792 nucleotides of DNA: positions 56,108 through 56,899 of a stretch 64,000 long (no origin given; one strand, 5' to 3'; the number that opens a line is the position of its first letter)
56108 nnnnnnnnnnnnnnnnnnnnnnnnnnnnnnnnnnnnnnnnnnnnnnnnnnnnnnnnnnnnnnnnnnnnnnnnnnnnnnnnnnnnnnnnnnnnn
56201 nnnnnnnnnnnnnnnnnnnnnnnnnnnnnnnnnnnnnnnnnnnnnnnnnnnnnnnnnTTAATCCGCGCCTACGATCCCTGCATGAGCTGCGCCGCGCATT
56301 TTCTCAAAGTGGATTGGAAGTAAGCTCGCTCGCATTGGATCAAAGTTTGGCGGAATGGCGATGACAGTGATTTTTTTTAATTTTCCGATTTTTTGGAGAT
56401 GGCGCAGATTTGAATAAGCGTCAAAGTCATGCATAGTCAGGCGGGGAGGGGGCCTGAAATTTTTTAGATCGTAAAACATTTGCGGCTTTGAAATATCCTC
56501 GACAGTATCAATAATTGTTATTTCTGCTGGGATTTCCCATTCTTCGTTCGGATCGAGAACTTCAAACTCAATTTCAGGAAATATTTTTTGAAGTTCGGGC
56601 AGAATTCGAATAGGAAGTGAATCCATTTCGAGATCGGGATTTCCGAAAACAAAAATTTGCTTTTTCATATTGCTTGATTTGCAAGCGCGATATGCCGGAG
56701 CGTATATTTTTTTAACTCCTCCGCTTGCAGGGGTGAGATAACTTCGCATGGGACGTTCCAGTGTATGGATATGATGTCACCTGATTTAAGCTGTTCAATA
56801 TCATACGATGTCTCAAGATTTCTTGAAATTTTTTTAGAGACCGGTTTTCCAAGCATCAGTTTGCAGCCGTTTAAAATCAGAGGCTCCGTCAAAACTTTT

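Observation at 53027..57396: Minimal NuoB/NuoD-type [NiFe]-hydrogenase lacking membrane subunits, coupled to ferredoxin and an FAD oxidoreductase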

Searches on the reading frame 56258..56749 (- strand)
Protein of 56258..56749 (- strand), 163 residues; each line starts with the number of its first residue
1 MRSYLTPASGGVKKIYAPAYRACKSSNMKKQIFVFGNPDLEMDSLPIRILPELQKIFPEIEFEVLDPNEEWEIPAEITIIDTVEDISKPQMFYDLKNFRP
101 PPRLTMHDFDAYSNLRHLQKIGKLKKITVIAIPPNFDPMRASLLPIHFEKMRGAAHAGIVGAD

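Call 3: search_protein_families(library=pfam, proteins=[window:56258-56749:-], max_evalue=0.01)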
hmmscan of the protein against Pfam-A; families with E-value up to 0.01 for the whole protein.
window:56258-56749:- (163 aa): 0 families

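Call 4: search_protein_families(library=ncbifam, proteins=[window:56258-56749:-], max_evalue=0.01)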
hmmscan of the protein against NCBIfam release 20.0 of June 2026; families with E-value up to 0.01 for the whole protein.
window:56258-56749:- (163 aa): 0 families

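Call 32: search_solved_structures(query=A1, max_evalue=10, show_alignments=3)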
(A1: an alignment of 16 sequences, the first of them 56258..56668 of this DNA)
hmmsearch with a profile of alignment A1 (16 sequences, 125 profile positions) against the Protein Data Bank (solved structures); distinct sequences matched with E-value up to 10: 5.
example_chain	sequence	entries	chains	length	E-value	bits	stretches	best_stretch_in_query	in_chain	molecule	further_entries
6gw3_D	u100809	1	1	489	0.0025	20.8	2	26-86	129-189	3,5,7-trioxododecanoyl-CoA synthase,3,5,7-trioxododecanoyl-CoA synthase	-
2fu4_A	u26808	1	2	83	1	12.4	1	36-83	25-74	Ferric uptake regulation protein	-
2c3q_A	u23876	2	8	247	1.1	12.3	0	45-96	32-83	GLUTATHIONE S-TRANSFERASE THETA 1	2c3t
2c3n_A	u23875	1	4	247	1.1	12.3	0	45-96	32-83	GLUTATHIONE S-TRANSFERASE THETA 1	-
3b4u_A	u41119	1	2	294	1.5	11.8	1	4-50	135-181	Dihydrodipicolinate synthase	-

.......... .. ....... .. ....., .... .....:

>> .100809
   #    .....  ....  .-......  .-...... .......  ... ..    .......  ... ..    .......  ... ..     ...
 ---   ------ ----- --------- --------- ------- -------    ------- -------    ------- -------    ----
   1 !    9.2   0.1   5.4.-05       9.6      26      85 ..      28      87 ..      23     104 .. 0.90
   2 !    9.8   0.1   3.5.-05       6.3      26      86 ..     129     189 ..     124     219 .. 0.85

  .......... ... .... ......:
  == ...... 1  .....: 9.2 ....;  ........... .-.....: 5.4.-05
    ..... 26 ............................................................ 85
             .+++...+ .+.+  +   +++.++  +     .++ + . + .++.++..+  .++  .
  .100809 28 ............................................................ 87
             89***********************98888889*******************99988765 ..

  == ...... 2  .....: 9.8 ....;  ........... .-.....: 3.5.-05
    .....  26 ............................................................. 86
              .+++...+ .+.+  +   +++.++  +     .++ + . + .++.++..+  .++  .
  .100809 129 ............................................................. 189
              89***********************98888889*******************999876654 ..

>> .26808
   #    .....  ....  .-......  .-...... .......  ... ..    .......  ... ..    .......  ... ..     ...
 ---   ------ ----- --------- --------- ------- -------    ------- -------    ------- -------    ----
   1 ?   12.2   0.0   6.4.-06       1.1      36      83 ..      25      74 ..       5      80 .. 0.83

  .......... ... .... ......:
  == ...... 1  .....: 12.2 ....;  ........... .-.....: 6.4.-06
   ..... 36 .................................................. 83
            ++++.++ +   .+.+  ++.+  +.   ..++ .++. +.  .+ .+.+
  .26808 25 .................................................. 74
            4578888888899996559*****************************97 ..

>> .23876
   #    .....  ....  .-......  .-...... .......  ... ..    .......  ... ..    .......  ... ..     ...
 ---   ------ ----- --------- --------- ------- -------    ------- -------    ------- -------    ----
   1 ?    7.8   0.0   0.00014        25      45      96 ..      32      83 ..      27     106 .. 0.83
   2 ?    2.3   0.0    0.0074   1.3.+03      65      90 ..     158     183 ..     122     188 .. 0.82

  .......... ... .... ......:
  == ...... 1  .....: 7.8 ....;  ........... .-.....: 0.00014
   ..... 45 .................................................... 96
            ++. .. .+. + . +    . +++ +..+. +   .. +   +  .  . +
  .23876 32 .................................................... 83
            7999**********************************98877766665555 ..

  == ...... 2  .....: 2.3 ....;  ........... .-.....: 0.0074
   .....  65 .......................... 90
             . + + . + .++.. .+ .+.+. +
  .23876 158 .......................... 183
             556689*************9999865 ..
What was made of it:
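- On Hydrogenase maturation endopeptidase (HybD/HycI, Pfam PF01750): A profile against PDB sequences gave no hit (call 32).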

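Call 36: find_homologous_proteins(query=window:56258-56668:-, max_evalue=0.001)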
Query window:56258-56668:- (136 aa): 213 proteins with E <= 0.001 among 220 candidates; the best 120 are listed.
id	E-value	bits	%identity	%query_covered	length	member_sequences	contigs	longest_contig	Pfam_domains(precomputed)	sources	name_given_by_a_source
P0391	2.5e-85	301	100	100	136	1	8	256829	-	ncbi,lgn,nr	ncbi:hypothetical protein HYW53_02210 [Candidatus Giovannonibacteria bacterium]|nr:hypothetical prot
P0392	3.3e-41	158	66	65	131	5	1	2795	-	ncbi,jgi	jgi:hypothetical protein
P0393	9.3e-40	154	62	81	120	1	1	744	-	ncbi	-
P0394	1.4e-39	153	61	82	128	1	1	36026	-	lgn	-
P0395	3.1e-39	152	64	69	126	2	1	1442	-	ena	-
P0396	4.6e-39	152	55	93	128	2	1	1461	-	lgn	-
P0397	8.2e-39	151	61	82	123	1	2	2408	-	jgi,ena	-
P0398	8.7e-39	151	62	77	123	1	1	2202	-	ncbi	-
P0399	9.3e-39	151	63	65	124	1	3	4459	-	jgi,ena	-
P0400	9.4e-39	151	64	76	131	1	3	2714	-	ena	-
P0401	1.1e-38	150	57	82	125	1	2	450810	-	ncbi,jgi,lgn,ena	ncbi:MAG: hypothetical protein WCS89_02290 [Candidatus Paceibacterota bacterium]|jgi:Ni,Fe-hydrogena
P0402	1.5e-38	150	63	65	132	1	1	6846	-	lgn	-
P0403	1.6e-38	150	60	82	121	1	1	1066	-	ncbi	-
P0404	2.0e-38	150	59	82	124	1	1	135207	-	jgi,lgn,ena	-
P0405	2.0e-38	149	65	78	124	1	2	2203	-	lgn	-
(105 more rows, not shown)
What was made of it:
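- Checked: protease-like ORF, 56258-56749 - (true start most likely Met28, giving 136 aa, identical to NCBI HYW53_02210; call 36)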

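Call 47: predict_structure(alignment_id=A4)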
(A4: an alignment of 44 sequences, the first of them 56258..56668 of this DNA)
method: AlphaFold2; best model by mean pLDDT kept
length: 136 residues; sequences in the alignment: 44
mean_pLDDT: 80.9   pTM: 0.75
mean pLDDT of the five models: 80.9, 80.9, 79.4, 76.6, 75.7
residues with pLDDT >= 90: 48; 70-90: 63; 50-70: 16; < 50: 9
segments of 3 or more residues with pLDDT < 50: 129-136
pLDDT, mean of each block of 10 residues (from residue 1): 85 89 92 89 87 87 85 58 84 92 91 82 59 36
secondary structure, 60 per line:
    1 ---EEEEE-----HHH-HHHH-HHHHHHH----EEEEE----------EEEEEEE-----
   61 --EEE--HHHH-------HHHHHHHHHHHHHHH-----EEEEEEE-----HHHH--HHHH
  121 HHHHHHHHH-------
elements in order: E4-8 H18-21 H23-29 E34-38 E49-55 E63-65 H68-71 H79-93 E99-105 H111-114 H117-129
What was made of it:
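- On Hydrogenase maturation endopeptidase (HybD/HycI, Pfam PF01750): The model has pLDDT 81 (call 47).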

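Call 52: fold_search(model_id=the predicted structure, library=pdb)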
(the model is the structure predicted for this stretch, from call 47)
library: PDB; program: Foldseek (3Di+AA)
matches with E <= 10: 1116; with E <= 0.001: 4
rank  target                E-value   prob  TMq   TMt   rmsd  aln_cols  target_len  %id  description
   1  1cfz_A                7.0e-06  1.00  0.60  0.51   5.4       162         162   15  HYDROGENASE MATURATING ENDOPEPTIDASE HYBD FROM E. COLI (released 2000-03-22)
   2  2kml_MODEL_1_A        1.9e-04  1.00  0.57  0.50   5.3       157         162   17  Solution structure of an endopeptidase from Escherichia coli (released 2010-08-04)
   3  2e85_B                6.7e-04  1.00  0.52  0.47   5.0       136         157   13  Crystal Structure of the Hydrogenase 3 Maturation protease (released 2008-01-22)
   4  3pu6                  8.7e-04  1.00  0.52  0.51   5.6       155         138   12  The crystal structure of an uncharacterized protein from Wolinella succinogenes (released 2011-01-19)
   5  7c4x_B                4.2e-03  0.96  0.40  0.20   6.9       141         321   12  Crystal structure of germination protease from the spore-forming bacterium Paenisporosarcina sp. TG-20 in its inactive (released 2021-03-31)
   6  5ttx_D                7.7e-03  0.96  0.48  0.43   7.6       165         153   13  Crystal structure of hydrogenase 2 maturation peptidase from Thaumarchaeota archaeon SCGC_AB-539-E09 (released 2017-05-31)
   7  8rvl_4                8.2e-03  0.92  0.43  0.27   7.6       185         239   10  Proteasomal late precursor complex from pre1-1 (released 2024-09-11)
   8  7c4x_A                1.0e-02  0.91  0.40  0.19   6.8       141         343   11  Crystal structure of germination protease from the spore-forming bacterium Paenisporosarcina sp. TG-20 in its inactive (released 2021-03-31)
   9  8axp_B                1.2e-02  0.87  0.43  0.34   6.1       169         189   12  Neisseria gonorrhoeae peptidyl-tRNA hydrolase complexed with an XChem hit. (released 2022-11-09)
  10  4g4s_O                1.9e-02  0.80  0.39  0.29   6.4       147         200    7  Structure of Proteasome-Pba1-Pba2 Complex (released 2012-09-05)
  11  8rvo_4                2.1e-02  0.77  0.42  0.27  12.9       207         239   11  Proteasomal late precursor complex from pre1-1, state 1 (released 2024-09-11)
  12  8uav_A                2.4e-02  0.60  0.34  0.25   7.5       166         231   15  Cryo-EM Structure of Brucella Abortus Lumazine Synthase (BLS) Engineered with Shiga Toxin I subunit B (Stx1B) (released 2025-03-26)
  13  7ls6_O                3.1e-02  0.75  0.41  0.27   7.7       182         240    8  Cryo-EM structure of Pre-15S proteasome core particle assembly intermediate purified from Pre3-1 proteasome mutant (G3 (released 2021-04-14)
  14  8u6y_O                3.3e-02  0.77  0.42  0.27   7.4       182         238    9  Preholo-Proteasome from Beta 3 D205 deletion (released 2024-04-17)
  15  7wt6                  4.0e-02  0.66  0.42  0.33   7.0       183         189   13  Crystal structure of full-length peptidyl-tRNA hydrolase from Mycobacterium tuberculosis (released 2022-04-13)
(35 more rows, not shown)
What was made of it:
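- On Hydrogenase maturation endopeptidase (HybD/HycI, Pfam PF01750): Foldseek hits 1cfz_A (E 7e-6, TM 0.60), 2kml, 2e85, 3pu6 and 5ttx, all among the six best matches (call 52).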
